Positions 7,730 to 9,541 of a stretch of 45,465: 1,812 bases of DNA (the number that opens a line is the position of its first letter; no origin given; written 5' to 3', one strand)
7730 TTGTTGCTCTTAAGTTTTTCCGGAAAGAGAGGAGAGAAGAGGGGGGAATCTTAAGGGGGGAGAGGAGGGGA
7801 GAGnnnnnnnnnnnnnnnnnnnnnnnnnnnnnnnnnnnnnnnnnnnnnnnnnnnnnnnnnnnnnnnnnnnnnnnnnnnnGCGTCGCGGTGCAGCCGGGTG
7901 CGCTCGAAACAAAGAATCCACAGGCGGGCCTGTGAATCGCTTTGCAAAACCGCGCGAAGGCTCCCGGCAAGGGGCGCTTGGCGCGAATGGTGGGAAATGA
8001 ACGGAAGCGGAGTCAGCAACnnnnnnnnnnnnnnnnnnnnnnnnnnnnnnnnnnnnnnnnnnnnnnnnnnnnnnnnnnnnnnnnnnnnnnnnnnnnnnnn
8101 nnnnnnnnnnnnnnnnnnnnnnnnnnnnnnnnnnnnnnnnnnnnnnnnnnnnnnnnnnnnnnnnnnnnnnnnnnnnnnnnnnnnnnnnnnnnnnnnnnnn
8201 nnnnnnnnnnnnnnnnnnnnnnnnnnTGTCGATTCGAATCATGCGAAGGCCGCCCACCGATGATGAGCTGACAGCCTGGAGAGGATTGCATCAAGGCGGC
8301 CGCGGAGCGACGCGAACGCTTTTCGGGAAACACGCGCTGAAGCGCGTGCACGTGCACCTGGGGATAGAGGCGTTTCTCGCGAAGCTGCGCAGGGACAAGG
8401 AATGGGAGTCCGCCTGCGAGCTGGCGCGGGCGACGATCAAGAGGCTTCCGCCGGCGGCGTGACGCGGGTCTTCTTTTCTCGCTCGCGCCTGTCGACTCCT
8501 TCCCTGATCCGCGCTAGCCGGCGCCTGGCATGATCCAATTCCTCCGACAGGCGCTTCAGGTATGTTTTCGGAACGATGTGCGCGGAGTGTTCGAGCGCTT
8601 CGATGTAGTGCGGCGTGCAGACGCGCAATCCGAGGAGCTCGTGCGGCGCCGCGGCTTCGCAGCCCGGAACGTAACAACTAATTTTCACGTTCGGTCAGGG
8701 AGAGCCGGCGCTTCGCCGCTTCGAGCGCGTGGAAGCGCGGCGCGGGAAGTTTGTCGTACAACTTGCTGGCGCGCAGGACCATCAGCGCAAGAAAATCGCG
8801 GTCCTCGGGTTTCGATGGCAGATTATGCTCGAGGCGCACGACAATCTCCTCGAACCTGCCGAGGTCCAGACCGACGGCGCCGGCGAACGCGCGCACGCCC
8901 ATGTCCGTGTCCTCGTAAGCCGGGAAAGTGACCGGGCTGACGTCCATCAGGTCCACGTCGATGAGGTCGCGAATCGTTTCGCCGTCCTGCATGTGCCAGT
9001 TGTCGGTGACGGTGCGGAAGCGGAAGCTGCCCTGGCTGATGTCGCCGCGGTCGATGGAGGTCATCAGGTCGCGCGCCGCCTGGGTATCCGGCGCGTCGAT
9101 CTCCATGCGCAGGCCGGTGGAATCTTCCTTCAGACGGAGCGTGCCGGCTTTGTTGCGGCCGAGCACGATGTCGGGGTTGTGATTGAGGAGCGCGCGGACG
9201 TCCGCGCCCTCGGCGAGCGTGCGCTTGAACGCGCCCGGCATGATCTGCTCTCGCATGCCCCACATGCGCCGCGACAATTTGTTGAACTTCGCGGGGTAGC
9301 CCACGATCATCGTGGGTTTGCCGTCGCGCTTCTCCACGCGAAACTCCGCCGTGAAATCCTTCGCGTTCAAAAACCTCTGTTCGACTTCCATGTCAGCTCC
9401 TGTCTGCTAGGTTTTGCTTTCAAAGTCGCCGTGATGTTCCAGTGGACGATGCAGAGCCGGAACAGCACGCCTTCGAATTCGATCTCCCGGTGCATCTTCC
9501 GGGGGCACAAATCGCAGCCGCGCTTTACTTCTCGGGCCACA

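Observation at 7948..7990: Hairpin-repeat copy E lies on the plus strand inside the plus-strand operon, so orientation tracks transcription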

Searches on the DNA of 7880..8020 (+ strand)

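Call 52: build_rna_model(alignment_id=A2, structure=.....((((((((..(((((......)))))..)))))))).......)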
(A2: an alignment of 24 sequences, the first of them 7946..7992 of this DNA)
Model R1 built from alignment A2 (24 sequences, 48 columns); structure: as given.
model positions 47; base pairs 13; branch points 0; effective number of sequences 3.99; information 1.173 bits per position. Calibrated on 0.2 Mb of random sequence (short: E-values are rough).
structure used (alignment columns):
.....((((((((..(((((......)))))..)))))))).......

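Call 53: search_with_rna_model(model_id=R1, sources=[window, L001, L002, L003, L004, L005, L006, L007, L008, L009, L010, L011, L012, L013, L014, L015, L016, L017, L018, L019], max_evalue=1)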
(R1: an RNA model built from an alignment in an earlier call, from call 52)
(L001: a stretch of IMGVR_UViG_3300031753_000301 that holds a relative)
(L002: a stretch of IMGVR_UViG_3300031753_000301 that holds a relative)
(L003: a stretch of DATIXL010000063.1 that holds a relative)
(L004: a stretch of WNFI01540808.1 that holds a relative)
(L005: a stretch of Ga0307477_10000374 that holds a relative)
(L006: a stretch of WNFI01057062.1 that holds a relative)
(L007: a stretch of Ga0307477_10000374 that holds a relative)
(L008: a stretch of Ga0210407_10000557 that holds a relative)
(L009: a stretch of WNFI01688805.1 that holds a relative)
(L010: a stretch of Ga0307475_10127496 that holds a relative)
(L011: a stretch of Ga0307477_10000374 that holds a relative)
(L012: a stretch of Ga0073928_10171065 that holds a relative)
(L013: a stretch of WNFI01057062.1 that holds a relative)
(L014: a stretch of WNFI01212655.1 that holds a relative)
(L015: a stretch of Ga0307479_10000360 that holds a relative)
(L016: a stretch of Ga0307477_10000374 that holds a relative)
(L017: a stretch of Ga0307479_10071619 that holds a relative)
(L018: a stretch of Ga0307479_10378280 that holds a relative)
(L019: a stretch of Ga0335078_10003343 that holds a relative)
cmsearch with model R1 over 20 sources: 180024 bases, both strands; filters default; matches with E-value up to 1: 59.
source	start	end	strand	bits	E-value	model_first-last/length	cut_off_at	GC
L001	307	353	+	76.6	2.4e-19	1-47/47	no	0.66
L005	5969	6015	+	76.6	2.4e-19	1-47/47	no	0.66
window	9830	9876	-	76.5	2.4e-19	1-47/47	no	0.66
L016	473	519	-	76.2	3.1e-19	1-47/47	no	0.64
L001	3752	3798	+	75.3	5.5e-19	1-47/47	no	0.64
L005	9414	9460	+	75.3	5.5e-19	1-47/47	no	0.64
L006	2766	2812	+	74.7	8.3e-19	1-47/47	no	0.66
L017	656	702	-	74.6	8.6e-19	1-47/47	no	0.68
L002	1312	1358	-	74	1.3e-18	1-47/47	no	0.68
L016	2127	2173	-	74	1.3e-18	1-47/47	no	0.68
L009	1055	1101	+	74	1.3e-18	1-47/47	no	0.64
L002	7449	7495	+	73.4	2e-18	1-47/47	no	0.64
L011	3883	3929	+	73.4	2e-18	1-47/47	no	0.64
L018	41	87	+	73.4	2e-18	1-47/47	no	0.64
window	9967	10013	-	73.1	2.3e-18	1-47/47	no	0.64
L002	1194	1240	-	72.9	2.7e-18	1-47/47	no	0.64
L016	2009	2055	-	72.9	2.7e-18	1-47/47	no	0.64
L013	5887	5933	+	72.9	2.8e-18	1-47/47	no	0.66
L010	899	945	-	72.7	3e-18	1-47/47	no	0.68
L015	3620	3666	+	72.7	3e-18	1-47/47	no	0.68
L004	4161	4207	-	71.8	5.6e-18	1-47/47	no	0.64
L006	4431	4477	+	70.9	1e-17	1-47/47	no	0.55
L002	2049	2095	-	70.6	1.2e-17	1-47/47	no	0.66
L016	2864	2910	-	70.6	1.2e-17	1-47/47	no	0.66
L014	416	462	-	67.6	8.8e-17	1-47/47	no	0.64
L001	10299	10344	+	63.8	1.1e-15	1-47/47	no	0.7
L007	5149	5194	+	63.8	1.1e-15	1-47/47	no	0.7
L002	1972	2017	-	63.6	1.2e-15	1-47/47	no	0.74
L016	2787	2832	-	63.6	1.2e-15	1-47/47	no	0.74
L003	2215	2260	+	63.2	1.6e-15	1-47/47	no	0.72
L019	8344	8389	+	63.2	1.6e-15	1-47/47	no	0.72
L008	5248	5293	-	61.5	5.1e-15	1-47/47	no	0.67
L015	5957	6003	+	60.3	1.1e-14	1-47/47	no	0.57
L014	463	504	-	57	1e-13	1-47/47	no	0.69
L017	2380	2425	-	56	1.9e-13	1-47/47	no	0.61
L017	2097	2142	-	55.7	2.3e-13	1-47/47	no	0.61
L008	10684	10729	-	54.6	4.8e-13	1-47/47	no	0.65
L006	4668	4712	+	47.2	6.8e-11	1-47/47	no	0.56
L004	758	819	+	47.2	6.9e-11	1-47/47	no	0.6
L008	6369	6411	-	46.4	1.1e-10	1-47/47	no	0.6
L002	5224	5285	+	45.5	2e-10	1-47/47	no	0.61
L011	1658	1719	+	45.5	2e-10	1-47/47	no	0.61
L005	226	287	-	43.9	5.9e-10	1-47/47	no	0.58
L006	6580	6644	+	37.8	3.5e-08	1-47/47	no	0.6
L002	2536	2579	-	37.4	4.4e-08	1-47/47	no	0.68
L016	3351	3394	-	37.4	4.4e-08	1-47/47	no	0.68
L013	5195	5257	-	30.8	3.4e-06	1-47/47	no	0.57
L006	4611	4667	+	29.2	1e-05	1-47/47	no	0.63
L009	830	872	+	19.6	0.006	1-47/47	no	0.67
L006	2907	2934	-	13.8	0.28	1-47/47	no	0.75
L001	10303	10337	-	12.5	0.63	5-40/47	no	0.74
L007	5153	5187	-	12.5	0.63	5-40/47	no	0.74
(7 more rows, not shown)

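Call 54: search_with_rna_model(model_id=R1, sources=[window, L001, L002, L003, L004, L005, L006, L008, L009, L013, L014, L015, L016, L017], max_evalue=0.0001, make_alignment=true)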
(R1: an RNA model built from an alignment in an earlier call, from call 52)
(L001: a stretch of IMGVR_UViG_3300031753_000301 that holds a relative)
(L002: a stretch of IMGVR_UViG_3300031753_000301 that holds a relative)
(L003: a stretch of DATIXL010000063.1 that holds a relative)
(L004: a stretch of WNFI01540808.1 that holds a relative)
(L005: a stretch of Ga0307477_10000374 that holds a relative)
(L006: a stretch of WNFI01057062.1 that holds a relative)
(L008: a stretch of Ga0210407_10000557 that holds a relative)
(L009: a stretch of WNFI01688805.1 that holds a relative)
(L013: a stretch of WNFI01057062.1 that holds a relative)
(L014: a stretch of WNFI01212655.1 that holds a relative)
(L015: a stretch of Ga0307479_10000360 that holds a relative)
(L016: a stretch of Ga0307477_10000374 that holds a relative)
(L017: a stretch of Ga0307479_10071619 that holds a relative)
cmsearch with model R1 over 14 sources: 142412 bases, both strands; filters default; matches with E-value up to 0.0001: 45.
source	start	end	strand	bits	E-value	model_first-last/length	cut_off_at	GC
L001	307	353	+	76.6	1.9e-19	1-47/47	no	0.66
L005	5969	6015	+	76.6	1.9e-19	1-47/47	no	0.66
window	9830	9876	-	76.5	1.9e-19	1-47/47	no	0.66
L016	473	519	-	76.2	2.4e-19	1-47/47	no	0.64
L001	3752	3798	+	75.3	4.4e-19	1-47/47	no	0.64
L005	9414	9460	+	75.3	4.4e-19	1-47/47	no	0.64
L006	2766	2812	+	74.7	6.6e-19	1-47/47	no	0.66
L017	656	702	-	74.6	6.8e-19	1-47/47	no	0.68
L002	1312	1358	-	74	9.9e-19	1-47/47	no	0.68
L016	2127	2173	-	74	9.9e-19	1-47/47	no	0.68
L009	1055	1101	+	74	1e-18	1-47/47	no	0.64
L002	7449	7495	+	73.4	1.6e-18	1-47/47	no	0.64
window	9967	10013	-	73.1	1.8e-18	1-47/47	no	0.64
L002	1194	1240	-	72.9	2.1e-18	1-47/47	no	0.64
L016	2009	2055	-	72.9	2.1e-18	1-47/47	no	0.64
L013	5887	5933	+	72.9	2.2e-18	1-47/47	no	0.66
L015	3620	3666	+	72.7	2.4e-18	1-47/47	no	0.68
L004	4161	4207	-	71.8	4.4e-18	1-47/47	no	0.64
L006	4431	4477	+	70.9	8.2e-18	1-47/47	no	0.55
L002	2049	2095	-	70.6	9.4e-18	1-47/47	no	0.66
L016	2864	2910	-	70.6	9.4e-18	1-47/47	no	0.66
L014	416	462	-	67.6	7e-17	1-47/47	no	0.64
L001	10299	10344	+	63.8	8.6e-16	1-47/47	no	0.7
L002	1972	2017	-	63.6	9.8e-16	1-47/47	no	0.74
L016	2787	2832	-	63.6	9.8e-16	1-47/47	no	0.74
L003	2215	2260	+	63.2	1.3e-15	1-47/47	no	0.72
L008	5248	5293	-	61.5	4e-15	1-47/47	no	0.67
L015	5957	6003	+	60.3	9.1e-15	1-47/47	no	0.57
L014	463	504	-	57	8.2e-14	1-47/47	no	0.69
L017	2380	2425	-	56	1.5e-13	1-47/47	no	0.61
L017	2097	2142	-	55.7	1.8e-13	1-47/47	no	0.61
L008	10684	10729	-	54.6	3.8e-13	1-47/47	no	0.65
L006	4668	4712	+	47.2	5.3e-11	1-47/47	no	0.56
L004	758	819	+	47.2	5.4e-11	1-47/47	no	0.6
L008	6369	6411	-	46.4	8.7e-11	1-47/47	no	0.6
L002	5224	5285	+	45.5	1.6e-10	1-47/47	no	0.61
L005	226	287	-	43.9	4.7e-10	1-47/47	no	0.58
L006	6580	6644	+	37.8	2.8e-08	1-47/47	no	0.6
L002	2536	2579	-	37.4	3.5e-08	1-47/47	no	0.68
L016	3351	3394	-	37.4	3.5e-08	1-47/47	no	0.68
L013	5195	5257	-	30.8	2.7e-06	1-47/47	no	0.57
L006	4611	4667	+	29.2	8e-06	1-47/47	no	0.63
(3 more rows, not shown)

Alignment A3: 45 matches aligned to the model, 75 columns, each read 5' to 3' on its own strand. Consensus structure (alignment columns), stored with it:
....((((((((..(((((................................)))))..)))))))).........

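Call 71: search_with_rna_model(model_id=R1, sources=[L020, L021, L022, L023, L024], max_evalue=0.1)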
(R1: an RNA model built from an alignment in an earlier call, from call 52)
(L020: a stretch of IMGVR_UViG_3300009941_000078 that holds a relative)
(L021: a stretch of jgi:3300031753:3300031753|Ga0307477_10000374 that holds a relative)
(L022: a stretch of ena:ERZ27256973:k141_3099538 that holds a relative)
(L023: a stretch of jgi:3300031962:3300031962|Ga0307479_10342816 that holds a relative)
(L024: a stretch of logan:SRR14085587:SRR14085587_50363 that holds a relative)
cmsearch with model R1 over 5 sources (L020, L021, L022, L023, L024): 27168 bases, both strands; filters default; matches with E-value up to 0.1: 5.
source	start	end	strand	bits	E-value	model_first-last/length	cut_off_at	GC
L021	7950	7996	-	73.4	3e-19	1-47/47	no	0.64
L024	714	759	+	57.8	9.2e-15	1-47/47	no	0.61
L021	288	333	+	57.2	1.3e-14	1-47/47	no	0.65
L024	7304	7337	+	45.7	2.8e-11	1-34/47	3'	0.68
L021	10160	10221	-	45.5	3.1e-11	1-47/47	no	0.61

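Call 81: search_rna_families(source=window, start=7880, end=8020, threshold=evalue, max_evalue=10)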
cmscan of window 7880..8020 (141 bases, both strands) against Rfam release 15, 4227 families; matches with E-value up to 10: 3.
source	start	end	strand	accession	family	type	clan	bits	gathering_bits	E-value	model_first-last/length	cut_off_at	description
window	7918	7933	-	RF03221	mir-6715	Gene; miRNA;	-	14.5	82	2.8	1-57/57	no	mir-6715 microRNA precursor family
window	8002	8020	-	RF01804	Lambda_thermo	Cis-reg; thermoregulator;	-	11.4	50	5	41-59/59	5'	Lambda phage CIII thermoregulator element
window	7949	8011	+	RF01550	TB8Cs3H1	Gene; snRNA; snoRNA; HACA-box;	-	11.4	45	6.2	1-63/63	no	Trypanosomatid snoRNA TB8Cs3H1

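Call 87: search_with_rna_model(model_id=R1, sources=[L025, L026, L027, L028], max_evalue=0.1)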
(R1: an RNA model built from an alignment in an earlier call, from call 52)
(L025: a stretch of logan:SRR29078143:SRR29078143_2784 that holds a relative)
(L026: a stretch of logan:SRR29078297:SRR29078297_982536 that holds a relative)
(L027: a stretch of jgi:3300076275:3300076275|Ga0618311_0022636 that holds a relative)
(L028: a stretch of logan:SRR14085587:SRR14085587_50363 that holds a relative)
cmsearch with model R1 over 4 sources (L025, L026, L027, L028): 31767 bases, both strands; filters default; matches with E-value up to 0.1: 2.
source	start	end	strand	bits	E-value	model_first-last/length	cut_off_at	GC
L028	4714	4759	+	57.8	1.1e-14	1-47/47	no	0.61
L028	11304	11337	+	45.7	3.3e-11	1-34/47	3'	0.68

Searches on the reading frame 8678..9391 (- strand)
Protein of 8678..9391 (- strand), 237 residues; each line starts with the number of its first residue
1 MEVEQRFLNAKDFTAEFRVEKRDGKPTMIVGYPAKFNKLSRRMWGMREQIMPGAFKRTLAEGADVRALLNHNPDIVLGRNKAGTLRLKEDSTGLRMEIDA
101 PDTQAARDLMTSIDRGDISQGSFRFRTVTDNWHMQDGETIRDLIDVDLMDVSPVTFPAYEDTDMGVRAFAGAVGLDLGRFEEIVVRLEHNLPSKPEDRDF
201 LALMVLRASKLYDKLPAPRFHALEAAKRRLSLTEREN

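Call 28: search_protein_families(library=phrogs, proteins=[window:8678-9391:-], max_evalue=0.001)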
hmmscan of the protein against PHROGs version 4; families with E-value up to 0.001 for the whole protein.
window:8678-9391:- (237 aa): 10 families
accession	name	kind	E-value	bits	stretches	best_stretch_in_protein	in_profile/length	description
phrog_80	-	head and packaging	2.1e-49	170.3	1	9-169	218-380/607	head maturation protease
phrog_9644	-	head and packaging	1.1e-20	75.2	1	21-164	157-303/341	head maturation protease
phrog_37668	-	head and packaging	1.2e-18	68.3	1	26-168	20-167/313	head maturation protease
phrog_36211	-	head and packaging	4.1e-18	66.6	1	31-168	23-165/378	head maturation protease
phrog_2263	-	head and packaging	5.7e-18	66.1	1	25-163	37-172/551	major head protein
phrog_13042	-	head and packaging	8.8e-17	62.3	1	31-168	29-175/386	major head protein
phrog_7053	-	head and packaging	9.4e-12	46.1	1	44-173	59-195/390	head maturation protease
phrog_3244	-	head and packaging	5.2e-06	27.4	1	50-163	52-176/326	head maturation protease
phrog_617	-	head and packaging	0.00047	20.1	1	41-165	39-159/626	major head protein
phrog_10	-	head and packaging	0.00099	19.2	0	20-142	15-140/752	major head protein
